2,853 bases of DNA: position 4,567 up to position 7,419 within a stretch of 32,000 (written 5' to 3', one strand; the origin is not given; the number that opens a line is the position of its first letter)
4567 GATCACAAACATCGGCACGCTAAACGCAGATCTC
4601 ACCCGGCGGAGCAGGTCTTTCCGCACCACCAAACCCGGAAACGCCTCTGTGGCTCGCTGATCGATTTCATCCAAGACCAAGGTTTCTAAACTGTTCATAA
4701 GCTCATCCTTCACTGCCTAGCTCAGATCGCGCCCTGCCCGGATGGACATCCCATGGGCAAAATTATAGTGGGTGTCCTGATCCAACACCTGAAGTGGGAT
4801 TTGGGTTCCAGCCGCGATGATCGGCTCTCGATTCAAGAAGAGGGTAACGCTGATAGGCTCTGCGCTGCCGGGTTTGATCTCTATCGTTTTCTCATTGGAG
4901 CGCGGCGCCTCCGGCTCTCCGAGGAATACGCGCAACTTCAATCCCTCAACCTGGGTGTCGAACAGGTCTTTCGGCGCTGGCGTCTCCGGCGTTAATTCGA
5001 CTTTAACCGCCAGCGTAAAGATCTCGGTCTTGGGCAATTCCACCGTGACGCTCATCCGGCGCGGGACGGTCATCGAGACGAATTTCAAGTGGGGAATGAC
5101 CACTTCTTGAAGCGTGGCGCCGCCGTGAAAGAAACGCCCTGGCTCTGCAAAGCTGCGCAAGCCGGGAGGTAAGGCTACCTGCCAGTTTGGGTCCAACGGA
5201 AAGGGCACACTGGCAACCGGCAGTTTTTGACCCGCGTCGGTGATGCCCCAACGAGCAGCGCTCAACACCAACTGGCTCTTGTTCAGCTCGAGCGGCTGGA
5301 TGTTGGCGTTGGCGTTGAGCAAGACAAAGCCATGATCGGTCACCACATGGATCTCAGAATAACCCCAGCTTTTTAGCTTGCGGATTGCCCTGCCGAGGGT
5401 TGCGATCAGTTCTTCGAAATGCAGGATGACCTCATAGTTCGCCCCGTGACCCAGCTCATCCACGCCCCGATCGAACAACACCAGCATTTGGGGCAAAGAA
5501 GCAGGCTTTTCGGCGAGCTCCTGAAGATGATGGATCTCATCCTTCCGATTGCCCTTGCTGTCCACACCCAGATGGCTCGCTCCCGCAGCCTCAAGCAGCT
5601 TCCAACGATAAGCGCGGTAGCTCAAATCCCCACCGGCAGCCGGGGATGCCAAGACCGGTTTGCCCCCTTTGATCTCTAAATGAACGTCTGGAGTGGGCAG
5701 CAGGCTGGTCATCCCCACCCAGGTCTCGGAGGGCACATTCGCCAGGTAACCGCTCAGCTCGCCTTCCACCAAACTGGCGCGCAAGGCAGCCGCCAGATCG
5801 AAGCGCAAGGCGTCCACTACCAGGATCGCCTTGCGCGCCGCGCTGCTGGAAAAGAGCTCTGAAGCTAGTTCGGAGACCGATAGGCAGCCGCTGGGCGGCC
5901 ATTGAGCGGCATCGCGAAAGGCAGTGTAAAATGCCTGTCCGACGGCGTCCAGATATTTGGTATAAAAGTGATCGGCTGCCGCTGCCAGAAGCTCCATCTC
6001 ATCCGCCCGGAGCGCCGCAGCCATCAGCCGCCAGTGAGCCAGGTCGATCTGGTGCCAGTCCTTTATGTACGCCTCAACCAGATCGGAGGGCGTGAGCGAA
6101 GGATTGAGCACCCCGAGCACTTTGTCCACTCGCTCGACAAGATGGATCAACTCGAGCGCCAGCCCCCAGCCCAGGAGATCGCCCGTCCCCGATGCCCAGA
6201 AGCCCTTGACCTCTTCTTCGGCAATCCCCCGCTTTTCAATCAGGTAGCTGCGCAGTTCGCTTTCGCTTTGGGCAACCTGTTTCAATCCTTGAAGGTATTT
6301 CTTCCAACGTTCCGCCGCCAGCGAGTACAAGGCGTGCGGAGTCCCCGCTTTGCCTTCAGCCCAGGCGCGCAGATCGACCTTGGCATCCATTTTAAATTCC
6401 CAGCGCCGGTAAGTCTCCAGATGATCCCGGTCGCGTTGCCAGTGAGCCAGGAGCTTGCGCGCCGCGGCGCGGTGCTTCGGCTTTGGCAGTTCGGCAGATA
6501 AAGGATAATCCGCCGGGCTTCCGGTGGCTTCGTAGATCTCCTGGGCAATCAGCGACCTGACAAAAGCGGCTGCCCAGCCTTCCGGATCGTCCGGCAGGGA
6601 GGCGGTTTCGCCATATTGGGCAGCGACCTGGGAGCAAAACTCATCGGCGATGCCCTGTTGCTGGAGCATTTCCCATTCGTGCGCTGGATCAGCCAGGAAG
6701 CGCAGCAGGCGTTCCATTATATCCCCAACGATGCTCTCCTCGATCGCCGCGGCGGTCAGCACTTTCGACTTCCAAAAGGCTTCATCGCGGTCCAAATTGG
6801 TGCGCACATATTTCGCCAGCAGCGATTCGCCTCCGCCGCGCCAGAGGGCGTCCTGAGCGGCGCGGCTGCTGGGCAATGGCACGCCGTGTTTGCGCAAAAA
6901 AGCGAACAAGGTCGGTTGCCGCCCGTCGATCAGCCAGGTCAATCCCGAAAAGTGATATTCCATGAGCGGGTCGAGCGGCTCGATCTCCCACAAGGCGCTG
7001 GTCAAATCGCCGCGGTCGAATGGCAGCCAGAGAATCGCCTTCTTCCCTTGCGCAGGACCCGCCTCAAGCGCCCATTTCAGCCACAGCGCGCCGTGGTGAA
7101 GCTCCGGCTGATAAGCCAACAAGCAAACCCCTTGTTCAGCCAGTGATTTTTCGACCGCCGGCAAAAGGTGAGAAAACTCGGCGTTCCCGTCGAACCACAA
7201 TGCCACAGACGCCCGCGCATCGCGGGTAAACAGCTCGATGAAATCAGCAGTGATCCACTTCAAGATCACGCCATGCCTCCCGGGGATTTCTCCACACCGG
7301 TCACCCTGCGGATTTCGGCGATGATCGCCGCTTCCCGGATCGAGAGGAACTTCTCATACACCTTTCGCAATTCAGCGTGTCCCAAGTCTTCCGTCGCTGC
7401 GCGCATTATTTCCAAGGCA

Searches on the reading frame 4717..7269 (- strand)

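Call 5: search_protein_families(library=pfam, proteins=[window:4717-7269:-])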
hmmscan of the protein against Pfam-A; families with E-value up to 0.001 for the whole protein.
window:4717-7269:- (850 aa): 1 family
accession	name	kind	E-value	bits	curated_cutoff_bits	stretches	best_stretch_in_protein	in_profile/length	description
PF08665.17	PglZ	-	2.9e-08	34.3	25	1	479-651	2-175/179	PglZ domain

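Call 6: search_protein_families(library=padloc, proteins=[window:4717-7269:-])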
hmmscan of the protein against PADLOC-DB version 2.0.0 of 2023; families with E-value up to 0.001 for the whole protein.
window:4717-7269:- (850 aa): 12 families
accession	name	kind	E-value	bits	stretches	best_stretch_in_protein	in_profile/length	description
PDLC02566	PglZ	-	9.3e-43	144.5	2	370-734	340-681/774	PglZ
PDLC02561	PglZ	-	6.5e-28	95.3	1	347-730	324-715/840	PglZ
PDLC02547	PglZ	-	1.4e-26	91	1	167-745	146-746/855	PglZ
PDLC02564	PglZ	-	2e-20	70.8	1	390-734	367-728/855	PglZ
PDLC02559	PglZ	-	7.6e-16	55.5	1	391-729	383-733/860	PglZ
PDLC02563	PglZ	-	2e-12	44.2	1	396-738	366-718/831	PglZ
PDLC02557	PglZ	-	4.9e-10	36.3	1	477-730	447-709/834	PglZ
PDLC02553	PglZ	-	9.1e-10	35.3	1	479-757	483-773/868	PglZ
PDLC02548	PglZ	-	6.2e-09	32.8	1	436-731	437-741/961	PglZ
PDLC02545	PglZ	-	6.3e-09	32.8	1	595-770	496-677/750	PglZ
PDLC02551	PglZ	-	3.2e-07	26.9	1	401-728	370-725/856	PglZ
PDLC02562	PglZ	-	1.2e-05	21.9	0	602-734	590-728/730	PglZ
